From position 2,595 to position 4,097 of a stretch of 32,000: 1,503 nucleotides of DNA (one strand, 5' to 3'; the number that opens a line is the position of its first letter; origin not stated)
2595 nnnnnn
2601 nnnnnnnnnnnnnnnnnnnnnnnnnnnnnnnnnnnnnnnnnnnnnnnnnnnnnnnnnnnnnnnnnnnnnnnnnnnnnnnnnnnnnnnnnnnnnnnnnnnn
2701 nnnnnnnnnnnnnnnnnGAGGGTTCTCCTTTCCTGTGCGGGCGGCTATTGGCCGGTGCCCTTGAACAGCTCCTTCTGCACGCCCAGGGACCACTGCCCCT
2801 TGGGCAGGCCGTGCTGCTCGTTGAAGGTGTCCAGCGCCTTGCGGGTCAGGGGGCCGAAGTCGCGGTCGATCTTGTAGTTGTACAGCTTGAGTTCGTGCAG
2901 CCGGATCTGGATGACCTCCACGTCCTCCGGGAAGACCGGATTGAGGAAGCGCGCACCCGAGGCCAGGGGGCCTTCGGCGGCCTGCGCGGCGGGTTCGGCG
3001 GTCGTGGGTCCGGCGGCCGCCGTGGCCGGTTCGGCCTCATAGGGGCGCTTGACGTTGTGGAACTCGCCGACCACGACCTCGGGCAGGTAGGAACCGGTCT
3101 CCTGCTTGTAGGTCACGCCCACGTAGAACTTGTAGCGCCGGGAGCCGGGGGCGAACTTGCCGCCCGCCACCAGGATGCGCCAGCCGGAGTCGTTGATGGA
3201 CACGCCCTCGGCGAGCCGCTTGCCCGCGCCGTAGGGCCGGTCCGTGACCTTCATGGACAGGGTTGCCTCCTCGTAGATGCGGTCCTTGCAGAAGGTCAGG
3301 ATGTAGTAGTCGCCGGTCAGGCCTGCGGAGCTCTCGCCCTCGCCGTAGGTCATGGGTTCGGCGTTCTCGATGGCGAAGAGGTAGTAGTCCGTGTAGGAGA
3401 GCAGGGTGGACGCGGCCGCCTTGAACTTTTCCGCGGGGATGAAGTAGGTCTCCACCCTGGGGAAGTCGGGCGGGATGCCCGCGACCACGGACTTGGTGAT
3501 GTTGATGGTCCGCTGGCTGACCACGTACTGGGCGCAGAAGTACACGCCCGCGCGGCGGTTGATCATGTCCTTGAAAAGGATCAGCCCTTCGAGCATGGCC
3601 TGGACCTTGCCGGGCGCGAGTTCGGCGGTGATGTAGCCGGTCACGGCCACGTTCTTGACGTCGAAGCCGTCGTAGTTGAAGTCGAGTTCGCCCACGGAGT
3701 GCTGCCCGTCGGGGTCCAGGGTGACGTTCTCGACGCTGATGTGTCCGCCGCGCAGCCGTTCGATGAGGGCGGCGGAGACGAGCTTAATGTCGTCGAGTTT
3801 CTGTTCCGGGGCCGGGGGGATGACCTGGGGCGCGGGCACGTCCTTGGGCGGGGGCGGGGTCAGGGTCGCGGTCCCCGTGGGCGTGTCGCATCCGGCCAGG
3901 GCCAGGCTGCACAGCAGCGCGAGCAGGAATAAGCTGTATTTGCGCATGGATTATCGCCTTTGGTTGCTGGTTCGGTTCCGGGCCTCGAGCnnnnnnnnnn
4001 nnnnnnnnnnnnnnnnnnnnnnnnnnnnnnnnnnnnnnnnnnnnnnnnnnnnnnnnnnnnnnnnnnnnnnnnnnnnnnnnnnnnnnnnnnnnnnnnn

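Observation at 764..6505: Uncharacterised five-gene, all-exported cassette following fliQ, where fliR/flhB would normally sit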

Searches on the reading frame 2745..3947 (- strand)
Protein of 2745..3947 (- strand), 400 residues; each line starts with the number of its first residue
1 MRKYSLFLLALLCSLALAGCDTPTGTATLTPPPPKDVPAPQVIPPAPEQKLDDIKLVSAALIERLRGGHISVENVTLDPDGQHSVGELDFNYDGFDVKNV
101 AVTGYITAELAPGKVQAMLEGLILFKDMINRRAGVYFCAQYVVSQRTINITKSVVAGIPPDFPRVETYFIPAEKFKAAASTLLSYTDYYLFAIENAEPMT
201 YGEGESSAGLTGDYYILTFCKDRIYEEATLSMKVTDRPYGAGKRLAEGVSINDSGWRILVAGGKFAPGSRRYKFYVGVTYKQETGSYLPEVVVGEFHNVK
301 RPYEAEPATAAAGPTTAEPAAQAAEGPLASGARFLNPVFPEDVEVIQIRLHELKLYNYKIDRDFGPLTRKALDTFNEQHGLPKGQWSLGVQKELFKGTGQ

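Call 3: search_protein_families(library=pfam, proteins=[window:2745-3947:-], max_evalue=1)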
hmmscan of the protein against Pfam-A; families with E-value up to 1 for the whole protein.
window:2745-3947:- (400 aa): 1 family
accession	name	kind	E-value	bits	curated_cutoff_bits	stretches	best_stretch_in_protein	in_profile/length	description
PF01471.23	PG_binding_1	-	6.8e-06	26.6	23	1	341-382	3-44/57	Putative peptidoglycan binding domain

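Call 4: search_protein_families(library=ncbifam, proteins=[window:2745-3947:-], max_evalue=1)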
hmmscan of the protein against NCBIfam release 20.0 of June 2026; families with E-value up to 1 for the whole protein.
window:2745-3947:- (400 aa): 3 families
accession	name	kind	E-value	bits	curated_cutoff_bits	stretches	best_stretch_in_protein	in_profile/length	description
TIGR02869.1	spore_SleB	equivalog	0.00014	21.8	236.5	1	341-382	14-55/201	spore cortex-lytic enzyme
TIGR03979.1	His_Ser_Rich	equivalog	0.021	14.8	121.65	1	341-384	132-175/190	His-Xaa-Ser repeat protein HxsA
NF047847.2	SS_mature_LptM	equivalog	0.3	11.2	27.7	1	1-20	1-20/31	LPS translocon maturation chaperone LptM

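Call 12: find_homologous_proteins(query=window:2745-3947:-, max_evalue=0.001)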
Query window:2745-3947:- (400 aa): 28 proteins with E <= 0.001 among 8000 candidates.
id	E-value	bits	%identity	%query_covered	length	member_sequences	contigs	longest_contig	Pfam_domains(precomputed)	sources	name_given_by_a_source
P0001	3.5e-269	910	100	100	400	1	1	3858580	PF01471.24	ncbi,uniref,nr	ncbi:hypothetical protein DND132_2725 [Pseudodesulfovibrio mercurii]|uniref:Peptidoglycan binding-li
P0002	3.8e-222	756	82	100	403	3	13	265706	PF01471.24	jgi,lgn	jgi:hypothetical protein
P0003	6.9e-218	741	81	100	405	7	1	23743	PF01471.24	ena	-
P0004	2.1e-215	733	80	96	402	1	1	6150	PF01471.24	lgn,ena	-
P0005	3.3e-211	719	79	100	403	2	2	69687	PF01471.24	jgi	-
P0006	2.6e-209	713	78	88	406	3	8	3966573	PF01471.24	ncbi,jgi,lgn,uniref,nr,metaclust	ncbi:MAG: peptidoglycan-binding protein [Pseudodesulfovibrio sp.]|jgi:hypothetical protein|uniref:Pe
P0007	3.1e-208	710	85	92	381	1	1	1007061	PF01471.24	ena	-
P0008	5.8e-207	706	76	100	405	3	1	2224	PF01471.24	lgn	-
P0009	3.1e-170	585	65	100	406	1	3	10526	PF01471.24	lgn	-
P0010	2.6e-169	582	80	79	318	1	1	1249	PF01471.24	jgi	jgi:hypothetical protein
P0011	3.4e-167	575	64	100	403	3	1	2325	PF01471.24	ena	-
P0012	1.6e-165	569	61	100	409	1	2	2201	PF01471.24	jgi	-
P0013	3.7e-164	565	62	100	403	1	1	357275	PF01471.24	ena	-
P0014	1.4e-162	559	61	100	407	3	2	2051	PF01471.24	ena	-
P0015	3.3e-161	555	65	75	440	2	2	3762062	PF01471.24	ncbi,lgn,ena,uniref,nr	ncbi:hypothetical protein SYK_27340 [Pseudodesulfovibrio nedwellii]|uniref:Peptidoglycan binding-lik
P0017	1.5e-159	549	64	75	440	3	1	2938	PF01471.24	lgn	-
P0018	1.7e-159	549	61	100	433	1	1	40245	PF01471.24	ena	-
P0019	1.5e-157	543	61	100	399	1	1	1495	PF01471.24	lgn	-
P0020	2.5e-153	529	63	76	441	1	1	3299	PF01471.24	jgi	-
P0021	3.7e-147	509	57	100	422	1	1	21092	PF01471.24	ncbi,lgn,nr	ncbi:MAG: peptidoglycan-binding protein [Desulfovibrionaceae bacterium]|nr:peptidoglycan-binding pro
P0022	1.5e-114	401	45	99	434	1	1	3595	PF01471.24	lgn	-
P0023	1.4e-113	398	53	68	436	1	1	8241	PF01471.24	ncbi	-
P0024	2.4e-112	394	52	66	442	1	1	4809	PF01471.24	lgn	-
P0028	2.2e-83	299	41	99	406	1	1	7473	PF01471.24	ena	-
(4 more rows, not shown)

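Call 15: find_related_loci(query=A1, collection=genome_contigs, flank=10000)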
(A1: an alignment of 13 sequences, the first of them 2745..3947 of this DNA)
Query A1 (400 aa) in genome_contigs; peptide patterns used: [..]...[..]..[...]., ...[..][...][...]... (x = any residue, [..] = any of these).
108 stretches matched a pattern; 4 encode a relative of the query (tblastn E <= 1e-3); 4 distinct loci.
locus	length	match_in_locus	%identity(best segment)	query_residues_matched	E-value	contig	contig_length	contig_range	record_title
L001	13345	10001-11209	80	1-400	0e+0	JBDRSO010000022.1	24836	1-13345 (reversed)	MAG: Pseudomonadota bacterium isolate MEGAHIT-group-3.15 k141_814966, whole genome shotgun sequence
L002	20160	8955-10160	80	1-400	0e+0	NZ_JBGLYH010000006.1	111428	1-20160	Pseudodesulfovibrio karagichevae strain 9FUS NODE_6_length_111428_cov_65.890378, whole genome shotgun sequence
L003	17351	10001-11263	57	1-399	4e-144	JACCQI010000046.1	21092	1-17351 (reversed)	MAG: Desulfovibrionaceae bacterium isolate MIC098Bin4 NODE_287_length_21092_cov_19.356515, whole genome shotgun sequence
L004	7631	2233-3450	52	53-399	3e-84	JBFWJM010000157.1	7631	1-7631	MAG: Desulfovibrionaceae bacterium isolate CA_2019_NHSR_19 NODE_19893_length_7631_cov_3.095416_NHSR, whole genome shotgu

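Call 20: search_protein_families(library=pfam, proteins=[L001:54-1001:+, L001:907-1893:+, L001:1957-4020:+, L001:4085-5254:+, L001:4049-5443:-, L001:5251-5943:+, L001:5511-7166:+, L001:6090-7175:-, L004:3747-5312:+, L004:5330-6184:+], max_evalue=0.001)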
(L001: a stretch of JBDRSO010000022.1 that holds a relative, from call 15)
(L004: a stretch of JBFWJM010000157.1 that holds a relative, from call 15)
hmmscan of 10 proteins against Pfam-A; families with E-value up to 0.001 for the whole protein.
L001:54-1001:+ (315 aa): 1 family
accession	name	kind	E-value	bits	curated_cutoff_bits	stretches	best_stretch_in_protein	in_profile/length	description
PF03989.18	DNA_gyraseA_C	-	1.1e-63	210.9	27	6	205-253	1-48/48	DNA gyrase C-terminal domain, beta-propeller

L001:907-1893:+ (328 aa): 17 families
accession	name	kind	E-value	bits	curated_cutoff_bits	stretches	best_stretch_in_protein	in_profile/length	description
PF13428.12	TPR_14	-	1e-13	50.9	23.5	0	253-292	4-43/44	Tetratricopeptide repeat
PF13181.12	TPR_8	-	7.4e-13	48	25.7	1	139-164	3-28/34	Tetratricopeptide repeat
PF13424.12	TPR_12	-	2.3e-12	47.4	30.1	1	176-241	4-74/77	Tetratricopeptide repeat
PF13174.12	TPR_6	-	5.3e-12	46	26.3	0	252-282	2-32/33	Tetratricopeptide repeat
PF07719.23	TPR_2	-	5.3e-11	42.2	27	1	139-168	3-32/34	Tetratricopeptide repeat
PF13176.12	TPR_7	-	1.2e-09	37.9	27.9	0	141-170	3-32/36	Tetratricopeptide repeat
PF13432.12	TPR_16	-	8.2e-09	36.2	32.7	1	216-277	1-58/65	Tetratricopeptide repeat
PF14559.12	TPR_19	-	1.5e-06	28.8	25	0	249-285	24-61/68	Tetratricopeptide repeat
PF00515.34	TPR_1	-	1.9e-06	27.9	27.8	0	140-167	4-31/34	Tetratricopeptide repeat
PF12895.13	ANAPC3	-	4.6e-06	27.3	27.2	0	152-237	4-81/82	Anaphase-promoting complex, cyclosome, subunit 3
PF25063.1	ARM_TT21_C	-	5.7e-06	26.8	35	1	188-277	31-122/209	Tetratricopeptide repeat protein 21 C-terminal ARM domain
PF13371.12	TPR_9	-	1.1e-05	25.8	35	0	139-174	31-66/73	Tetratricopeptide repeat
PF25062.1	ARM_TT21_N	-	0.00048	20.4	40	0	148-255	38-144/222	Tetratricopeptide repeat protein 21 N-terminal ARM repeat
PF13431.12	TPR_17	-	0.00062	20.3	24.4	0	212-232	13-33/34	Tetratricopeptide repeat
PF10602.15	RPN7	-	0.00065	19.9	29.6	0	138-282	37-145/174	26S proteasome subunit RPN7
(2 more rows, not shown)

L001:1957-4020:+ (687 aa): 3 families
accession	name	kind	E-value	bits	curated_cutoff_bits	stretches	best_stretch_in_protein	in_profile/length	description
PF02518.31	HATPase_c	-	2.8e-31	108.7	26.4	1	574-686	2-110/111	Histidine kinase-, DNA gyrase B-, and HSP90-like ATPase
PF00512.31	HisKA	-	1.6e-15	57.4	26.9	1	443-527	2-66/66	His Kinase A (phospho-acceptor) domain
PF13581.12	HATPase_c_2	-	0.00045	20.7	27.4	0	582-663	40-112/127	Histidine kinase-like ATPase domain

L001:4085-5254:+ (389 aa): 4 families
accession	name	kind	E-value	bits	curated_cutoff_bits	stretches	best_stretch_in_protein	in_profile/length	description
PF13692.12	Glyco_trans_1_4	-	7.8e-27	94.7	27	1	204-346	5-142/142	Glycosyl transferases group 1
PF00534.26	Glycos_transf_1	-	8.7e-26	90.9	26.4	1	217-358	29-170/172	Glycosyl transferases group 1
PF13579.12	Glyco_trans_4_4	-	6.4e-05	23.8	29.7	1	50-151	41-134/158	Glycosyl transferase 4-like domain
PF20706.3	GT4-conflict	-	0.00013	21.5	26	1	215-342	211-335/385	Family 4 Glycosyltransferase in conflict systems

L001:4049-5443:- (464 aa): 0 families

L001:5251-5943:+ (230 aa): 1 family
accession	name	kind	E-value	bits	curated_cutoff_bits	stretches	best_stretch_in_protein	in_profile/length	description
PF00300.27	His_Phos_1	-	4.5e-46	157.4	21.7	1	5-190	2-188/194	Histidine phosphatase superfamily (branch 1)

L001:5511-7166:+ (551 aa): 1 family
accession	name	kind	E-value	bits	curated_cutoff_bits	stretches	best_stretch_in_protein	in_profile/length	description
PF04101.22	Glyco_tran_28_C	-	8.5e-05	23.1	22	1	399-514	32-146/166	Glycosyltransferase family 28 C-terminal domain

L001:6090-7175:- (361 aa): 0 families

L004:3747-5312:+ (521 aa): 13 families
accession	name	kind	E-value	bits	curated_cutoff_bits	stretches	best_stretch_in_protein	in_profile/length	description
PF00158.32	Sigma54_activat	-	1.3e-72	243.4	20.2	1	198-364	1-167/168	Sigma-54 interaction domain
PF25601.1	AAA_lid_14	-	7.8e-26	90.2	27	1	370-448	1-80/87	AAA+ ATPase lid domain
PF14532.12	Sigma54_activ_2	-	6.7e-23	81.9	25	1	199-369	1-138/138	Sigma-54 interaction domain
PF01590.32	GAF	-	2.9e-13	50.9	22.4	1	25-163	1-131/133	GAF domain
PF13185.12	GAF_2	-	9e-13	49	28.6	1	24-165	2-135/136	GAF domain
PF02954.25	HTH_8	-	9.1e-10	38.6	22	1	463-504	1-42/42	Bacterial regulatory protein, Fis family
PF07728.20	AAA_5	-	1.9e-09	38.1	22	1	222-341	2-124/139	AAA domain (dynein-related subfamily)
PF00004.35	AAA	-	2.7e-07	31.5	21.2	1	222-340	1-110/131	ATPase family associated with various cellular activities (AAA)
PF07724.20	AAA_2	-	2.1e-06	28.3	27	1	219-333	3-115/166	AAA domain (Cdc48 subfamily)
PF13492.12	GAF_3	-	3.1e-06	28.1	27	1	27-165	3-127/129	GAF domain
PF13191.12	AAA_16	-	1.3e-05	26.2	32.6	1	198-258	2-63/167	AAA ATPase domain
PF20030.5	bpMoxR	-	7.7e-05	22.3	27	1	219-340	31-146/205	MoxR domain in the MoxR-vWA-beta-propeller ternary systems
PF01078.27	Mg_chelatase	-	0.00017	21.5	20.3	0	277-339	93-157/207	Magnesium chelatase, subunit ChlI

L004:5330-6184:+ (284 aa): 0 families

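Call 36: predict_structure(alignment_id=A1)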
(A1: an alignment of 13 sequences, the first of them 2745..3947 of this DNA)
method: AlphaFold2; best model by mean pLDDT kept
length: 400 residues; sequences in the alignment: 13
mean_pLDDT: 74.4   pTM: 0.46
mean pLDDT of the five models: 74.4, 73.5, 68.2, 64.4, 60.9
residues with pLDDT >= 90: 53; 70-90: 225; 50-70: 65; < 50: 57
segments of 3 or more residues with pLDDT < 50: 1-3, 19-46, 305-326
pLDDT, mean of each block of 10 residues (from residue 1): 55 54 36 38 47 86 83 86 69 83 85 86 82 85 89 77 80 90 86 83 64 89 72 86 86 79 85 86 74 80 48 32 44 59 88 91 87 90 78 79
secondary structure, 60 per line:
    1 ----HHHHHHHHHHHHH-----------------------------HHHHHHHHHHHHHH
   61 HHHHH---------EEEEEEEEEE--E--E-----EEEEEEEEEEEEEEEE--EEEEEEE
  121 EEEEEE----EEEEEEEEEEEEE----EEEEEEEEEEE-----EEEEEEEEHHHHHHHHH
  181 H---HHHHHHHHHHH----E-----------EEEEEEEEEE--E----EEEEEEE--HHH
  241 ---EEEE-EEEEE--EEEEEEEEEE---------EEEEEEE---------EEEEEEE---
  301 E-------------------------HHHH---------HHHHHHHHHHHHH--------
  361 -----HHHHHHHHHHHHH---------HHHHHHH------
elements in order: H5-17 H47-65 E75-84 E96-111 E114-126 E131-143 E148-158 E164-171 H172-181 H185-195 E212-221 E229-235 E244-247 E249-253 E256-265 E275-281 E291-297 H327-330 H340-352 H366-378 H388-394

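Call 40: fold_search(model_id=the predicted structure, library=pdb)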
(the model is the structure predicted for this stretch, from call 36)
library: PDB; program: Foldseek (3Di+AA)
matches with E <= 10: 1968; with E <= 0.001: 139
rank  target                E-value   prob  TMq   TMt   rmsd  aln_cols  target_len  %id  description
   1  7e9o_L                6.6e-05  0.98  0.17  0.27  16.0       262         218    9  Cryo-EM structure of the SARS-CoV-2 S-6P in complex with 35B5 Fab(3 up RBDs, state2) (released 2022-03-09)
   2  5jw5_B                1.4e-04  0.94  0.16  0.28  14.4       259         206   10  Structure of MEDI8852 Fab Fragment (released 2016-08-03)
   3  8db4_B                1.8e-04  0.92  0.16  0.27  13.8       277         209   10  Crystal structure of the peanut allergen Ara h 2 bound by two neutralizing antibodies 22S1 and 13T1 (released 2023-01-25)
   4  3u46_B                2.2e-04  0.95  0.17  0.27  16.0       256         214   11  CH04H/CH02L P212121 (released 2011-11-30)
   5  6o3d_L                2.5e-04  0.96  0.17  0.28  15.1       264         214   12  Crystal structure of the unbound Fab fragment of the human HIV-1 neutralizing antibody PGZL1. (released 2019-12-04)
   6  5jw5_L                2.6e-04  0.92  0.16  0.27  14.4       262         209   10  Structure of MEDI8852 Fab Fragment (released 2016-08-03)
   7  6k7o_C                2.8e-04  0.91  0.16  0.26  14.5       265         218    9  Complex structure of LILRB4 and h128-3 antibody (released 2019-07-03)
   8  9cqb_A                3.1e-04  0.95  0.17  0.27  15.7       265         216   10  Antibody 1G8 bound to the central conserved domain of RSV G (released 2025-02-19)
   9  7s5q_C                3.3e-04  0.93  0.17  0.28  15.3       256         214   10  Crystal structure of SARS-CoV-2 B.1.351 variant receptor binding domain in complex with neutralizing antibodies CS44 a (released 2022-03-09)
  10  7zfe_G                3.3e-04  0.93  0.17  0.27  15.5       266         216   11  SARS-CoV-2 Omicron RBD in complex with Omi-32 Fab and nanobody C1 (released 2022-06-01)
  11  5b71_C                3.3e-04  0.89  0.16  0.27  16.1       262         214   11  Crystal structure of complement C5 in complex with SKY59 (released 2017-05-03)
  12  6oel_L                3.5e-04  0.93  0.17  0.28  14.2       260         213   10  Engineered Fab bound to IL-4 receptor (released 2019-08-07)
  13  7ul1_L                4.0e-04  0.89  0.16  0.27  15.3       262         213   11  Crystal structure of SARS-CoV-2 RBD in complex with the neutralizing IGHV3-53-encoded antibody EH3 isolated from a non (released 2023-03-08)
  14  9fkd_L                4.2e-04  0.92  0.17  0.27  15.9       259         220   11  Progesterone-bound DB3 Fab in complex with computationally designed DBPro1156_2 protein binder (released 2024-10-30)
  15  7lyv_D                4.2e-04  0.90  0.16  0.27  13.6       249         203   10  Crystal structure of the HCMV pentamer-specific antibody 1-103 (released 2021-08-11)
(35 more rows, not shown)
